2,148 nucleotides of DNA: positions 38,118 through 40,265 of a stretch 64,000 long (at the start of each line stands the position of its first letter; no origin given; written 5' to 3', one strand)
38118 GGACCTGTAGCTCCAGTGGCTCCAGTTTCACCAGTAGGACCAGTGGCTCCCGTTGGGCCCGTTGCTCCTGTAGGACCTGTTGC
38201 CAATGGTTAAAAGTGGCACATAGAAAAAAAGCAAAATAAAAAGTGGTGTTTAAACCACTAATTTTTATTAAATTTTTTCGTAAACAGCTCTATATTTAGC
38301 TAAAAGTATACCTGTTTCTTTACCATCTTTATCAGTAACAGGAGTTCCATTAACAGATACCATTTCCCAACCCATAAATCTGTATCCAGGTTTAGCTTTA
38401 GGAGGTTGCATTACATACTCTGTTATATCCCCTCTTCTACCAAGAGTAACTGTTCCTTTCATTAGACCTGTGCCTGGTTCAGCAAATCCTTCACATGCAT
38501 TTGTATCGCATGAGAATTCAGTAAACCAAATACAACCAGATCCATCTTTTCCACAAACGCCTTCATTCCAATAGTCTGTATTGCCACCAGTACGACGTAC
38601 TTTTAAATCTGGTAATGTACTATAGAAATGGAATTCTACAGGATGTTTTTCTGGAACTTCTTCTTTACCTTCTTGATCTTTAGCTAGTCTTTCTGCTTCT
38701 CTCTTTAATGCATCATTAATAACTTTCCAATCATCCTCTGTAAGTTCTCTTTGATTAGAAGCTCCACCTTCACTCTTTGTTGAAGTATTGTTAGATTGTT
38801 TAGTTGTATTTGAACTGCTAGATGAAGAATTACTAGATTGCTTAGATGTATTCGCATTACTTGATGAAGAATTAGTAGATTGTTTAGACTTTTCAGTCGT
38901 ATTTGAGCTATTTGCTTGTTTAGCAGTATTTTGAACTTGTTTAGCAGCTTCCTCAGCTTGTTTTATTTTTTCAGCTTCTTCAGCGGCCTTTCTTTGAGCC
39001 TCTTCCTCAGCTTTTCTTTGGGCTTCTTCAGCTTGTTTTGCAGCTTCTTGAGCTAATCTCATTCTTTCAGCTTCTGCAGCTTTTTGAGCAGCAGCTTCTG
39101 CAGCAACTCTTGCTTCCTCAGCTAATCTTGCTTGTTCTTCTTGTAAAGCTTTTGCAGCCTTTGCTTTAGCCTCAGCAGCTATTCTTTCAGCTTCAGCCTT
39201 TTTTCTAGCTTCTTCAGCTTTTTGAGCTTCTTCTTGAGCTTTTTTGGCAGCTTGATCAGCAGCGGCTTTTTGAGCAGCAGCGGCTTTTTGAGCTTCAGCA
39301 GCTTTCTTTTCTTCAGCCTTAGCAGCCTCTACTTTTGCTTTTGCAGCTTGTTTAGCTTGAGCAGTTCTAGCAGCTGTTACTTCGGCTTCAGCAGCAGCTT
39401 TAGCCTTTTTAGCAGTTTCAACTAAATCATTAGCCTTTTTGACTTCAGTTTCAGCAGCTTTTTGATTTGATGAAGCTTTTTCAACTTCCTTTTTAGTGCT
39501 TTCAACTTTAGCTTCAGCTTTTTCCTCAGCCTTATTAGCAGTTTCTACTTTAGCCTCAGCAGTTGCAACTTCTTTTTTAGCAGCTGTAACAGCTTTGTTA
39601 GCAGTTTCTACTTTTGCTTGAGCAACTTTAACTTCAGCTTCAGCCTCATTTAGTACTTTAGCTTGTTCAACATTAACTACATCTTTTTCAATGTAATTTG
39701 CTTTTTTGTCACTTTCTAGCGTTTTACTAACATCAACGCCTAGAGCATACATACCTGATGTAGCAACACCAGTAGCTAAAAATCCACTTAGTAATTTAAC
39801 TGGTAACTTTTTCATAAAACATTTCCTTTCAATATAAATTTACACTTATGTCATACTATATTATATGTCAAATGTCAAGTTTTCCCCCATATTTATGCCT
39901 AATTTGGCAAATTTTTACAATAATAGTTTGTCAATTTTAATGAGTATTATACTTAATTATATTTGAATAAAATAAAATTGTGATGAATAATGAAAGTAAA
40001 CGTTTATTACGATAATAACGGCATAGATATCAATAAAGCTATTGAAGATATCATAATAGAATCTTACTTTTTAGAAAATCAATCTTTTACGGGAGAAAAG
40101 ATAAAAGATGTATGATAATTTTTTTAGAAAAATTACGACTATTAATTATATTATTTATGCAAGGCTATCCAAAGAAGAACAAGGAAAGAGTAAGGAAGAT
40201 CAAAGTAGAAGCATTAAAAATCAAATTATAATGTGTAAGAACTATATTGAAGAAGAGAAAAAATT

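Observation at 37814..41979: Collagen-like gene split by a serine-recombinase element whose precise excision restores the reading frame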

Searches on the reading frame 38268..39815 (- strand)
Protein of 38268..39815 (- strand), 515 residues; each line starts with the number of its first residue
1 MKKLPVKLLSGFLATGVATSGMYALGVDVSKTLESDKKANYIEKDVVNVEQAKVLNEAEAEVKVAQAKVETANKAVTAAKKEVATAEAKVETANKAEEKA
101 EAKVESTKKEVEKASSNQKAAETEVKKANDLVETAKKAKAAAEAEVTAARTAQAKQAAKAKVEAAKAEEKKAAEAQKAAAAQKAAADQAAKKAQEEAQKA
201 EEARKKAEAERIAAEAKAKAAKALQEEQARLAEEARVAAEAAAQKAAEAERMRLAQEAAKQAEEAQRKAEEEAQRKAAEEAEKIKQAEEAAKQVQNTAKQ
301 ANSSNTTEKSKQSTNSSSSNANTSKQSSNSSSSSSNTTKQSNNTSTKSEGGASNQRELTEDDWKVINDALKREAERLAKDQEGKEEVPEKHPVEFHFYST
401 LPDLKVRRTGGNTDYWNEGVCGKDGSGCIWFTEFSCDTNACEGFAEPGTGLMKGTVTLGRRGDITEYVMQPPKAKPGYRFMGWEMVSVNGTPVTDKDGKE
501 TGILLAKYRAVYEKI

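Call 6: search_protein_families(library=pfam, proteins=[window:38268-39815:-], max_evalue=0.01)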
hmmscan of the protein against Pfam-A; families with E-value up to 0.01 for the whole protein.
window:38268-39815:- (515 aa): 0 families

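Call 43: search_protein_families(library=ncbifam, proteins=[window:38268-39815:-], max_evalue=0.01)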
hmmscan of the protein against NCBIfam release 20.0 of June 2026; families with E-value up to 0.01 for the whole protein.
window:38268-39815:- (515 aa): 1 family
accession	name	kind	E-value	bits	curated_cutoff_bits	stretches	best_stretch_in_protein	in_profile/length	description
TIGR04320.1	Surf_Exclu_PgrA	domain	0.005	16.2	70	1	29-150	235-356/360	SEC10/PgrA surface exclusion domain-containing protein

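Call 69: search_protein_families(library=phrogs, proteins=[window:38268-39815:-], max_evalue=0.01)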
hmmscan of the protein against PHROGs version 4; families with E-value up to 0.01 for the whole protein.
window:38268-39815:- (515 aa): 1 family
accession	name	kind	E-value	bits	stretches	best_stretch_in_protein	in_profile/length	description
phrog_1506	-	tail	0.0097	14.9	0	50-376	405-751/1269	tail length tape measure protein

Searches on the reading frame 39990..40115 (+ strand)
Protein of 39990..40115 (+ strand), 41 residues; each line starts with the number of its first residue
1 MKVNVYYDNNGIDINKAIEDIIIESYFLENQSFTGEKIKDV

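Call 69: search_protein_families(library=phrogs, proteins=[window:39990-40115:+], max_evalue=0.01)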
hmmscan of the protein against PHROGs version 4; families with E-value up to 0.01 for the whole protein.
window:39990-40115:+ (41 aa): 0 families
